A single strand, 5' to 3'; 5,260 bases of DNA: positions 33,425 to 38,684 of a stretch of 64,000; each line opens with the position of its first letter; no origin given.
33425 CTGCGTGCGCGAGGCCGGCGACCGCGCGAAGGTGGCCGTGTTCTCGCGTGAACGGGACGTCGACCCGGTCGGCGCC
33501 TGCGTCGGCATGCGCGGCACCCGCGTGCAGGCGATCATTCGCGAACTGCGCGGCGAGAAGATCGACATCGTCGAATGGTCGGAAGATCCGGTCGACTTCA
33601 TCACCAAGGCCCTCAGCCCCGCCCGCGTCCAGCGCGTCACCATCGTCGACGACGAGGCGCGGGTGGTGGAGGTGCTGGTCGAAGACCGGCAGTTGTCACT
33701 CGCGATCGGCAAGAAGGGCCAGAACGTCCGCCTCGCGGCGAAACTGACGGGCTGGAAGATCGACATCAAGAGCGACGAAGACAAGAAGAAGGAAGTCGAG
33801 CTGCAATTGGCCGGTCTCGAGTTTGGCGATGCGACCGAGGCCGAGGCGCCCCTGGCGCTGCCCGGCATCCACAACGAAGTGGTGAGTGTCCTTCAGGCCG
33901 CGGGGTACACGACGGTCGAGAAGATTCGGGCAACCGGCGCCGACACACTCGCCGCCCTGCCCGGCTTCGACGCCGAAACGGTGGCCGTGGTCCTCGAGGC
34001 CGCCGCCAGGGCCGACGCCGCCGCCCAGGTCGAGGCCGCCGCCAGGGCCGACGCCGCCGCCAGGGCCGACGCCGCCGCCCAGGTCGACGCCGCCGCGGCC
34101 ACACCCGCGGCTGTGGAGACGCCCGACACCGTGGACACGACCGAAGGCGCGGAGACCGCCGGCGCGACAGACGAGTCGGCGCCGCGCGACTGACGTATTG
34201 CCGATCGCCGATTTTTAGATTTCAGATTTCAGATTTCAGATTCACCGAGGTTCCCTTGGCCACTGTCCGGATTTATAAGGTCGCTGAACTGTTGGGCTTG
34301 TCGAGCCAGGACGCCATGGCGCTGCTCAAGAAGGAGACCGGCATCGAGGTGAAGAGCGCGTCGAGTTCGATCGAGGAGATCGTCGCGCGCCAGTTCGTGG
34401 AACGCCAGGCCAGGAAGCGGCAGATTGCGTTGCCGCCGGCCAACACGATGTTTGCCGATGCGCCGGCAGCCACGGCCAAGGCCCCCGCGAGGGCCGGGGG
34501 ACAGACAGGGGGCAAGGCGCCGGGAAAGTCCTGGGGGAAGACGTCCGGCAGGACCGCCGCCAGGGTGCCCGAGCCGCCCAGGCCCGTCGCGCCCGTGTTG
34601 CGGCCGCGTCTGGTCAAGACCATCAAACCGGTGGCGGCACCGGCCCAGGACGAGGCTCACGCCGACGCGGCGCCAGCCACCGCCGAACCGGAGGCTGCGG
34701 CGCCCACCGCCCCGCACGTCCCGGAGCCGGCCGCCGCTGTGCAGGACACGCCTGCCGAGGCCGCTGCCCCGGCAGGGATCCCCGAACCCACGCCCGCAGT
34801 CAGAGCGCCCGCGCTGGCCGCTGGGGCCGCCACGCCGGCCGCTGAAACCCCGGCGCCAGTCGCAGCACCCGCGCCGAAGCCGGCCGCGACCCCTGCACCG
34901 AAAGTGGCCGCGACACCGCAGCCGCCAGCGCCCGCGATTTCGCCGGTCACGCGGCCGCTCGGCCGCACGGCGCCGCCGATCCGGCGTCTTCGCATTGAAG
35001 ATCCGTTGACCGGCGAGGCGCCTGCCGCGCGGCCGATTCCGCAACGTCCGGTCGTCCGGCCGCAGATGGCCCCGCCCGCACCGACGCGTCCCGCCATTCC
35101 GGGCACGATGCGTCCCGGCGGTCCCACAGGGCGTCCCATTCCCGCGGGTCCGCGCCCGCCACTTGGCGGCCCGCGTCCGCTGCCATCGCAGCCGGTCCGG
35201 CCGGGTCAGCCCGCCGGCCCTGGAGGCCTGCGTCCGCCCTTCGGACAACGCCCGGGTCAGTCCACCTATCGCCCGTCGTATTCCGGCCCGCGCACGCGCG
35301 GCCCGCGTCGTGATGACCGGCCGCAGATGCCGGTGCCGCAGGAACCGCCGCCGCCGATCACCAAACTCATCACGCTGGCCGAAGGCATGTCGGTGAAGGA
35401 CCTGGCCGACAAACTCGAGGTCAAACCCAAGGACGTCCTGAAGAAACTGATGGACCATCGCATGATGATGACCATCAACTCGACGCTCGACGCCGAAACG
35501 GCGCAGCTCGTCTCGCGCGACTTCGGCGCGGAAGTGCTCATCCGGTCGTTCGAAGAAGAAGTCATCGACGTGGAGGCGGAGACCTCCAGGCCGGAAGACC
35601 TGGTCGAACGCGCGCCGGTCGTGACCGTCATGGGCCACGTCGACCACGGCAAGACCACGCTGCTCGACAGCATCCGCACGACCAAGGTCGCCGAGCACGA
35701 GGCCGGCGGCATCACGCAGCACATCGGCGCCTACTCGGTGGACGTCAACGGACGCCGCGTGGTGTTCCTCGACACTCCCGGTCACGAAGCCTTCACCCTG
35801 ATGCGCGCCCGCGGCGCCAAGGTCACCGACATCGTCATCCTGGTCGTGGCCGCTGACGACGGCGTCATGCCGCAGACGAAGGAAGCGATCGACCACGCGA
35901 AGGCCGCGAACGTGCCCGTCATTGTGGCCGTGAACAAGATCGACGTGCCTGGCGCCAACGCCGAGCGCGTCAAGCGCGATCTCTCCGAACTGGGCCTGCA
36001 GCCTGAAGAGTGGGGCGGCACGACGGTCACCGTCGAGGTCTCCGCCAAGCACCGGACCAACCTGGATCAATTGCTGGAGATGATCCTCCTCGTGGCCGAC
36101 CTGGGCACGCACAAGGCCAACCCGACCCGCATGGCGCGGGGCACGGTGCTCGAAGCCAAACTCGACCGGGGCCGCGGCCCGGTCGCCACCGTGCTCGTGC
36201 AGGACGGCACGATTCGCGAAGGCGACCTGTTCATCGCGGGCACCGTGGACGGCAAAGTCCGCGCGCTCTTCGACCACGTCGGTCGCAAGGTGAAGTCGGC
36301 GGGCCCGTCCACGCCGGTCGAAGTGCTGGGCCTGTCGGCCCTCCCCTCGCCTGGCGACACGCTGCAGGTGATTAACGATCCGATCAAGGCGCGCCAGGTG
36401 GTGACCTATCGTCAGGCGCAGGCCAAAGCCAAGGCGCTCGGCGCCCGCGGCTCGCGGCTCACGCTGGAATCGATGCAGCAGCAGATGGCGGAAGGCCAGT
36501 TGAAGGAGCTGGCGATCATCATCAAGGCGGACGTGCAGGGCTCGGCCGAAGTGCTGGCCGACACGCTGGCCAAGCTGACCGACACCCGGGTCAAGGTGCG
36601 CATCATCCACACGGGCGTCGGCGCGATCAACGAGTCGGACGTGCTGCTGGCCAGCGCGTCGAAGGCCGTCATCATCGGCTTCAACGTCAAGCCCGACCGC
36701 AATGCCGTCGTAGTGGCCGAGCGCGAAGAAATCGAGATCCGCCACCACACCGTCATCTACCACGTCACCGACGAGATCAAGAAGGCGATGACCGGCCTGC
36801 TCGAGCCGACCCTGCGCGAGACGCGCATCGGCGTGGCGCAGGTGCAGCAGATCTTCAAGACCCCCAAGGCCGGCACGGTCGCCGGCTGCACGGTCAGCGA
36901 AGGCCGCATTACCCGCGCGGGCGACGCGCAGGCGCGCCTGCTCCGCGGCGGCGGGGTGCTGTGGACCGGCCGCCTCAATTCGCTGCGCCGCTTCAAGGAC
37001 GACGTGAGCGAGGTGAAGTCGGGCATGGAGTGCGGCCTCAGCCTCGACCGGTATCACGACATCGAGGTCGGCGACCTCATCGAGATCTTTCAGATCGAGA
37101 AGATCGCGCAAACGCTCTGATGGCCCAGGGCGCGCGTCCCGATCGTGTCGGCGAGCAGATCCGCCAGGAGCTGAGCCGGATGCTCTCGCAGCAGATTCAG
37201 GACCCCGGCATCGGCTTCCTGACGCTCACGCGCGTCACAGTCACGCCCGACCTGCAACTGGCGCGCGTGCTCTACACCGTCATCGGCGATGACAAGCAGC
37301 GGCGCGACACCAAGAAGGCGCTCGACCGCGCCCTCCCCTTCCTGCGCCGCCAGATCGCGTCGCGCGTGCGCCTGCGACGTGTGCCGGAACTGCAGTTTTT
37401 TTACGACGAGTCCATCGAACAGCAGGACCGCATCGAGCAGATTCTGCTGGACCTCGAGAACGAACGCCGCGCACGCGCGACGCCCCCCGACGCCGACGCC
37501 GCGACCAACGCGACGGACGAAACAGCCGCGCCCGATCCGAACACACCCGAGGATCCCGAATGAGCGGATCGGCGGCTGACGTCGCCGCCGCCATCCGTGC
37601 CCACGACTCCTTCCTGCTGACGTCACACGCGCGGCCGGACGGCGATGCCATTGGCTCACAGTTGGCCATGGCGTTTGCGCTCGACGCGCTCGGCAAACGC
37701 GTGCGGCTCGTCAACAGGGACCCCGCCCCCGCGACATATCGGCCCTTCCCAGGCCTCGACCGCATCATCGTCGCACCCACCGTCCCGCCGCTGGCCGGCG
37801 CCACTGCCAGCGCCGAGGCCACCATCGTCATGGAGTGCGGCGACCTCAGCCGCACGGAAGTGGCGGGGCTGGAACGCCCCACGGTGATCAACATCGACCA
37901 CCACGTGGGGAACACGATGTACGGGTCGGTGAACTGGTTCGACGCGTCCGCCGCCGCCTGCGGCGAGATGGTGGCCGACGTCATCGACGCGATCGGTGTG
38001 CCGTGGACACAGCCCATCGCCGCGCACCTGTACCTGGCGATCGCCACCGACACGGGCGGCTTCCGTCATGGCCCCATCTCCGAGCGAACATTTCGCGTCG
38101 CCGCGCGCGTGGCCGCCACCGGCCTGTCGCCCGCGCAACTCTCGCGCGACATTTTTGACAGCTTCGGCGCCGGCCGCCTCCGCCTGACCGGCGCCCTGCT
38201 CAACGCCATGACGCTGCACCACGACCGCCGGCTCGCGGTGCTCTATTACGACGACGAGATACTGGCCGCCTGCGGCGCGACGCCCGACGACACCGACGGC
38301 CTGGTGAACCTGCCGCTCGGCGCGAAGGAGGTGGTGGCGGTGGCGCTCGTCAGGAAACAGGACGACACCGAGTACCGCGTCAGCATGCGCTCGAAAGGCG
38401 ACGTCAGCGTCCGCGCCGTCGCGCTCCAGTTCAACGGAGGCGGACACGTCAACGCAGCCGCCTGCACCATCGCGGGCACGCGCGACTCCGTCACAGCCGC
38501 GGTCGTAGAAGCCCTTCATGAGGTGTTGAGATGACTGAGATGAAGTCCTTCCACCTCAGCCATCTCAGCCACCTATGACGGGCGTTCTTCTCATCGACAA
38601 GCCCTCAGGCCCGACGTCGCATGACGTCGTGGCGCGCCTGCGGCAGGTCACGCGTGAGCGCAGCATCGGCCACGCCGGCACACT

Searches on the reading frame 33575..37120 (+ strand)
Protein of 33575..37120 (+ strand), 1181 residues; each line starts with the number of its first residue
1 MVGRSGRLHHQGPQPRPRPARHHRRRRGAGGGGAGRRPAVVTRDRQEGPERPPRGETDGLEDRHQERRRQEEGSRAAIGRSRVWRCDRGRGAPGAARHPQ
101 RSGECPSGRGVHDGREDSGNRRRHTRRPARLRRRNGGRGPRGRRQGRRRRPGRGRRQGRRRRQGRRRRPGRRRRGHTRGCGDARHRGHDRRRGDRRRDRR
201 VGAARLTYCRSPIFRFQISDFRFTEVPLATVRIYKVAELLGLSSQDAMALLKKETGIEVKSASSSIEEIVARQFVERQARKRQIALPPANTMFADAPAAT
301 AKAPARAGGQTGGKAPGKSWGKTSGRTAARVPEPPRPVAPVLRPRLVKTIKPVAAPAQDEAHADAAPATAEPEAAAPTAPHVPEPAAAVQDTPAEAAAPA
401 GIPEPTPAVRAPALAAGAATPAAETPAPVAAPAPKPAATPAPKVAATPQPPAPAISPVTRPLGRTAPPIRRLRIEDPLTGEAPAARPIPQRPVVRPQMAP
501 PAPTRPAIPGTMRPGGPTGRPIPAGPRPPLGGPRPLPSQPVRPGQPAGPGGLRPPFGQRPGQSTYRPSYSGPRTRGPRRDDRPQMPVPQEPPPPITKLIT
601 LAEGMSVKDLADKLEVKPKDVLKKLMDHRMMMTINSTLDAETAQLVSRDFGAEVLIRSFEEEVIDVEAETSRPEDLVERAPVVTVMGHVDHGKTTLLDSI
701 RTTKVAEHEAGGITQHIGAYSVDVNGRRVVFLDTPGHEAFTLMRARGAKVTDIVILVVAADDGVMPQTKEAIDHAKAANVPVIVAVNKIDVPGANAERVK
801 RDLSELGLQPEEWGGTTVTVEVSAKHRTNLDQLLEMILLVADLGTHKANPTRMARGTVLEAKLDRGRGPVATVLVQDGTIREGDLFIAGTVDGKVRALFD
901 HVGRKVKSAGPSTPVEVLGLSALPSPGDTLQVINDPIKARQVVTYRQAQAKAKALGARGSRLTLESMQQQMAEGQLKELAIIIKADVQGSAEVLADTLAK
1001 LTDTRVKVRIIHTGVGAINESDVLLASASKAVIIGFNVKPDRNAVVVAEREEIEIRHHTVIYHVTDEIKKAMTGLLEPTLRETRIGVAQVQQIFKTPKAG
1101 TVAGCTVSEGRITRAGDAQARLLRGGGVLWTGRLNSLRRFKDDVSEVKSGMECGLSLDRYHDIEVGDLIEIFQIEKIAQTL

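Call 18: search_protein_families(library=pfam, proteins=[window:33575-37120:+], max_evalue=0.001)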
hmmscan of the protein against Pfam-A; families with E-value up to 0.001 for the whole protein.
window:33575-37120:+ (1181 aa): 7 families
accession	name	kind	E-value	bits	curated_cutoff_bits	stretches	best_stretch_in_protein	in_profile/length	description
PF11987.13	IF-2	-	1.3e-39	135.1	27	1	959-1069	7-117/117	Translation-initiation factor 2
PF00009.33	GTP_EFTU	-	6.1e-37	127.5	26.5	1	681-838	4-183/188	Elongation factor Tu GTP binding domain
PF22042.2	EF-G_D2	-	1.1e-24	86.8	27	1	854-932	2-83/84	Elongation factor G domain 2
PF04760.21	IF2_N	-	4.1e-20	71.7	25.3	2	603-653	2-53/53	Translation initiation factor IF-2, N-terminal region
PF01926.29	MMR_HSR1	-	4.5e-12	46.5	21.9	1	683-788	2-113/113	50S ribosome-binding GTPase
PF00025.27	Arf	-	6.2e-06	26.2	22.3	1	685-835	19-168/174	ADP-ribosylation factor family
PF00071.28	Ras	-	1.4e-05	25.1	21.6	1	684-837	3-156/162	Ras family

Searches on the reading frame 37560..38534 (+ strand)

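Call 18: search_protein_families(library=pfam, proteins=[window:37560-38534:+], max_evalue=0.001)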
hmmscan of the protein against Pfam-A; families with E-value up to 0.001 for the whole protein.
window:37560-38534:+ (324 aa): 2 families
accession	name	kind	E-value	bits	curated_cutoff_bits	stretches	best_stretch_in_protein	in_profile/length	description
PF01368.27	DHH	-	5.7e-12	46.4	28.1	1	19-161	3-125/125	DHH family, N-terminal domain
PF02272.25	DHHA1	-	2.4e-11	44.4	25.9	1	239-321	12-98/102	DHHA1 domain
